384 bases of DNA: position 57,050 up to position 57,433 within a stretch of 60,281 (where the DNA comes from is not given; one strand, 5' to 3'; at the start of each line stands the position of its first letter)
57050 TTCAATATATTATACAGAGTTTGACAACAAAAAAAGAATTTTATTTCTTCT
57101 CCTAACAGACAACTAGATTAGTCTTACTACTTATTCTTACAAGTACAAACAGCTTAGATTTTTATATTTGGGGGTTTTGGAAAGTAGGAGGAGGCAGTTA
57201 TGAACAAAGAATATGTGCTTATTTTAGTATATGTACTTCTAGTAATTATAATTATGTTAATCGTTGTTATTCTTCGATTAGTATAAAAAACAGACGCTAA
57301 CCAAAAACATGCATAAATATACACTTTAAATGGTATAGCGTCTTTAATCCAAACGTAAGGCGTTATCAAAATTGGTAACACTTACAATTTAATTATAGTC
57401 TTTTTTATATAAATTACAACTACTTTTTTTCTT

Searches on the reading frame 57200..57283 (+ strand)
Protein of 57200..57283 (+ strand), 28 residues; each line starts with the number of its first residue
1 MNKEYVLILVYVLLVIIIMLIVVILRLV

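Call 35: search_protein_families(library=ncbifam, proteins=[window:57200-57283:+], max_evalue=10)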
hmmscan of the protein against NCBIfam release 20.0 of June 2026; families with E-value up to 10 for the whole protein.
seq(28 aa): 1 family
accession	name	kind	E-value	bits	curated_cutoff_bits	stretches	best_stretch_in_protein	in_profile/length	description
NF050118.1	aa3_CtaJ_Mycob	equivalog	4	7.9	43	1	4-26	4-26/80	aa3-type cytochrome oxidase subunit CtaJ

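Call 36: search_protein_families(library=pfam, proteins=[window:57200-57283:+], max_evalue=10)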
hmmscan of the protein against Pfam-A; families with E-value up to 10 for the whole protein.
seq(28 aa): 1 family
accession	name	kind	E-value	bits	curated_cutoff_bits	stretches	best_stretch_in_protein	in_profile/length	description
PF06143.16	Baculo_11_kDa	-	7.4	6.7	28.4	1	3-25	34-56/84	Baculovirus 11 kDa family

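Call 70: search_protein_families(library=phrogs, proteins=[window:57200-57283:+], max_evalue=1)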
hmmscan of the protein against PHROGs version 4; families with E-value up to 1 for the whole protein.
seq(28 aa): 0 families
